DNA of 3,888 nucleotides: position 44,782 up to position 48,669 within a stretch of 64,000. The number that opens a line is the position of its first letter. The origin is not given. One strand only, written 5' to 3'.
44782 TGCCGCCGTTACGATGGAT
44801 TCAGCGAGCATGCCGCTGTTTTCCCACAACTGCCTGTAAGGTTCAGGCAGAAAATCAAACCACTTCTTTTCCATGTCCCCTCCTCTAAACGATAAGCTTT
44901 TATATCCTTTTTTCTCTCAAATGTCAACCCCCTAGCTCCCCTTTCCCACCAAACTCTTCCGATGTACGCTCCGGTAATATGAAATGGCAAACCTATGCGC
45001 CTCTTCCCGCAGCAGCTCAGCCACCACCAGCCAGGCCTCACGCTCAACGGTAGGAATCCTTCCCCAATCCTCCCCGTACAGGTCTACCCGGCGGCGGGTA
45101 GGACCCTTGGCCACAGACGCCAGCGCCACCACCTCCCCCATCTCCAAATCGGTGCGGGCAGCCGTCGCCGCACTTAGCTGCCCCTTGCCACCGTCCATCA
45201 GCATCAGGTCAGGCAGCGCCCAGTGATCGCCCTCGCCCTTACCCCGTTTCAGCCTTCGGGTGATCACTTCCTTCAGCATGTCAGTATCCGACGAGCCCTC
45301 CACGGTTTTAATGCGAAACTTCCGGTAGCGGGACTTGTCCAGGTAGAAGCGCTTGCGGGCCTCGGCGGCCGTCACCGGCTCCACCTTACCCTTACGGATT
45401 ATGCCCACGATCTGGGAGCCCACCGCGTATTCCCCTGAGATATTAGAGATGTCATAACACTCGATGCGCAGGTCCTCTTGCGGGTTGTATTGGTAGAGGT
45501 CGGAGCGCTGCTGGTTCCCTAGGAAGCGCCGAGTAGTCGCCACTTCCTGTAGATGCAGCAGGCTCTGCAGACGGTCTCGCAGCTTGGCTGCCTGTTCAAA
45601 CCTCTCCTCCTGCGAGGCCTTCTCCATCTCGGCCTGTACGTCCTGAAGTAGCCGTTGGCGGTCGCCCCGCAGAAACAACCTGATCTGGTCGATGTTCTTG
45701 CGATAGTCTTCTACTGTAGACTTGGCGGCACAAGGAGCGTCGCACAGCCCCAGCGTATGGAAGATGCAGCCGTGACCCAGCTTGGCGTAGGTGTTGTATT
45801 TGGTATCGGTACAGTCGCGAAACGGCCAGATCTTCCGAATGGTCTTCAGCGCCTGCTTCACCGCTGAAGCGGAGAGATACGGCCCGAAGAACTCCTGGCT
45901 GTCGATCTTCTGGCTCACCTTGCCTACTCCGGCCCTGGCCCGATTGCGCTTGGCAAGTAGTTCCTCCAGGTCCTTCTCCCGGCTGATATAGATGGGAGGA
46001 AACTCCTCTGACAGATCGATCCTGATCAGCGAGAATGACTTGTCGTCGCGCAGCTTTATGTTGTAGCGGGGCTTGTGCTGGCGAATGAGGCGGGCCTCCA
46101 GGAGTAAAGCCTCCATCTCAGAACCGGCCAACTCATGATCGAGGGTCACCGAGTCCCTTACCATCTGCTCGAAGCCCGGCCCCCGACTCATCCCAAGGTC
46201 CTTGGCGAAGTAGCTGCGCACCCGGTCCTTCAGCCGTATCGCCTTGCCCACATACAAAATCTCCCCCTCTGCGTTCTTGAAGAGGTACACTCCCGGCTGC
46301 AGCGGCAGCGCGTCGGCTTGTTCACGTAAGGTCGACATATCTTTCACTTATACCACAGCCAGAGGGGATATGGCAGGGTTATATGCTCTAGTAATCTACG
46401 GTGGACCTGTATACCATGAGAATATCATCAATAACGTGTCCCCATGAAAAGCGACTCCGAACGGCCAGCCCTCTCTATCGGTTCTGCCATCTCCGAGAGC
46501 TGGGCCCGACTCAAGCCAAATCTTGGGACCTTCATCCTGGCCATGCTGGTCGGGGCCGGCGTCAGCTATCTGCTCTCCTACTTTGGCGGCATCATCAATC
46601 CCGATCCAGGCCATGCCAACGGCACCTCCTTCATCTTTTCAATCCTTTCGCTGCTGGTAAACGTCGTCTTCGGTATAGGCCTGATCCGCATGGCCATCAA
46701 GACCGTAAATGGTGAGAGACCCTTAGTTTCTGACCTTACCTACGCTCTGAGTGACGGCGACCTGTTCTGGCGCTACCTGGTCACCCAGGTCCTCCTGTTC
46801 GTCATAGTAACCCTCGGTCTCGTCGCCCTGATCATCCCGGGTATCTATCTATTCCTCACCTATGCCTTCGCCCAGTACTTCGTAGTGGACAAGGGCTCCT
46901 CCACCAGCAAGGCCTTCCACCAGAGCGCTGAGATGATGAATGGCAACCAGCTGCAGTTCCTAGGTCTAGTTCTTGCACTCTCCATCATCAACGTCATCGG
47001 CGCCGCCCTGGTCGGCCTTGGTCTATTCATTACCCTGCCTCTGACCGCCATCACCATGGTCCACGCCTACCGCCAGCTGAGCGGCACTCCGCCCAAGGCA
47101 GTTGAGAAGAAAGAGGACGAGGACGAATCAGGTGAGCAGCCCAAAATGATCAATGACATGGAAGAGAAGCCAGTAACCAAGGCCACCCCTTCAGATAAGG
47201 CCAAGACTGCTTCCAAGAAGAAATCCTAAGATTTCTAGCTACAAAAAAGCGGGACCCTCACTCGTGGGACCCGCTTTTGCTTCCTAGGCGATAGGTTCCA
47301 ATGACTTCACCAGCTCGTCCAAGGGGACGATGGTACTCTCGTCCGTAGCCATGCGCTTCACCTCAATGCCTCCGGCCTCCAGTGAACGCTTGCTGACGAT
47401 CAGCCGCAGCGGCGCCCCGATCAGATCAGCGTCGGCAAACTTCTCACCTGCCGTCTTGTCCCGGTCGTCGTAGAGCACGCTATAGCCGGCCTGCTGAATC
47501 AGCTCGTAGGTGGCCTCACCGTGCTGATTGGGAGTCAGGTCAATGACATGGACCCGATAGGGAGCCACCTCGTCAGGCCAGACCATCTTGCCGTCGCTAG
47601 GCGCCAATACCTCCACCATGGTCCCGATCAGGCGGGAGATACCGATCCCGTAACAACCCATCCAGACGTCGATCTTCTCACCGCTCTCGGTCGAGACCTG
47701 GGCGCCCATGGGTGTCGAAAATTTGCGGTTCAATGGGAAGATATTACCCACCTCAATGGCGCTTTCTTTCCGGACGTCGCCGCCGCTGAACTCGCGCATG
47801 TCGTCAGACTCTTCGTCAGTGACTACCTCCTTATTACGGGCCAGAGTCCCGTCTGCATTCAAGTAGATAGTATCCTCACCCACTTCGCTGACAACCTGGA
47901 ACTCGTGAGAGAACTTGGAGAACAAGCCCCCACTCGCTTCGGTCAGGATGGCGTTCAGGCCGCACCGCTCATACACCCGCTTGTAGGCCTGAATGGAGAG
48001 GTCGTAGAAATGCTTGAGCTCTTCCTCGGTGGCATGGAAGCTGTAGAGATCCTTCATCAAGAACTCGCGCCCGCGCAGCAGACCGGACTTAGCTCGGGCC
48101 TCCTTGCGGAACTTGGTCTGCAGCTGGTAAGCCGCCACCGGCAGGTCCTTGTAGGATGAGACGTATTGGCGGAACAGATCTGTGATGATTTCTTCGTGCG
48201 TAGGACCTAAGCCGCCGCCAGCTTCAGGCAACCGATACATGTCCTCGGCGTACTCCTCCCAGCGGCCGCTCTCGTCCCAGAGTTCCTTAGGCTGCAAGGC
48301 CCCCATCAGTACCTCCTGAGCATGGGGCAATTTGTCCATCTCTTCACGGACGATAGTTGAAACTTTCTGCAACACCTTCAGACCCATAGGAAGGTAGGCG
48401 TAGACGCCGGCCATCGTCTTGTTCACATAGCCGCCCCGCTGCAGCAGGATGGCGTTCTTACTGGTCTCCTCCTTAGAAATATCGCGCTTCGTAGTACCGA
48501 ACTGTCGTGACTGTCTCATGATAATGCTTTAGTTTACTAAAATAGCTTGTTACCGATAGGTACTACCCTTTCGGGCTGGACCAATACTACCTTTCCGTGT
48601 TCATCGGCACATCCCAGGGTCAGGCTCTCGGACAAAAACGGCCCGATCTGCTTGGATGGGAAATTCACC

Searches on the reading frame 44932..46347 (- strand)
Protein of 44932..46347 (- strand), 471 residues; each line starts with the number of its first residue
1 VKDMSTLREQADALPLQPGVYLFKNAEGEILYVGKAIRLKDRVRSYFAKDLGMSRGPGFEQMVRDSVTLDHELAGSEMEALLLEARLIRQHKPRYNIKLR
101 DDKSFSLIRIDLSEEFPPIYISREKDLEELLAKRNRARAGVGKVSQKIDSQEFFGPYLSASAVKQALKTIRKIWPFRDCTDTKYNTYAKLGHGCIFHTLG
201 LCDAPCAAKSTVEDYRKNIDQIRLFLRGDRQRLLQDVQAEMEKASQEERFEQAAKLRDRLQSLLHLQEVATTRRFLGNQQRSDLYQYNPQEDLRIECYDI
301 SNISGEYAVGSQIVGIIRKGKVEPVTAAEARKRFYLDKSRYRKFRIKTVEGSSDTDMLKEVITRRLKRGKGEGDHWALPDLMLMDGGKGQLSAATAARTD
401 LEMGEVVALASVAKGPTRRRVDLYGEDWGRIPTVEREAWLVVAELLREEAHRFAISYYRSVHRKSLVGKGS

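Call 93: search_protein_families(library=pfam, proteins=[window:44932-46347:-], max_evalue=0.0001)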
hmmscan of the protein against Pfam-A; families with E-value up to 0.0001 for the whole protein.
window:44932-46347:- (471 aa): 3 families
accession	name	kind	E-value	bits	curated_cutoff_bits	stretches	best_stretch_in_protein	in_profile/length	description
PF08459.17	UvrC_RNaseH_dom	-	2.3e-31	109.2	22.3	1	293-455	11-159/159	UvrC RNAse H endonuclease domain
PF02151.25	UVR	-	6.5e-09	35.7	21.5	1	232-263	2-33/36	UvrB/uvrC motif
PF01541.30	GIY-YIG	-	2.7e-07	31.2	22.6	1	18-96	2-78/78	GIY-YIG catalytic domain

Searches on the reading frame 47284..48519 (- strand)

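Call 93: search_protein_families(library=pfam, proteins=[window:47284-48519:-], max_evalue=0.0001)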
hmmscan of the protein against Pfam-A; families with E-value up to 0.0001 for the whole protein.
window:47284-48519:- (411 aa): 2 families
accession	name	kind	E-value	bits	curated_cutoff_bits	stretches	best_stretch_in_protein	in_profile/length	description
PF00587.30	tRNA-synt_2b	-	1.4e-29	103.9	29.3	1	104-303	13-177/179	tRNA synthetase class II core domain (G, H, P, S and T)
PF03129.25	HGTP_anticodon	-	8.5e-15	55.1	21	1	336-407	20-91/94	Anticodon binding domain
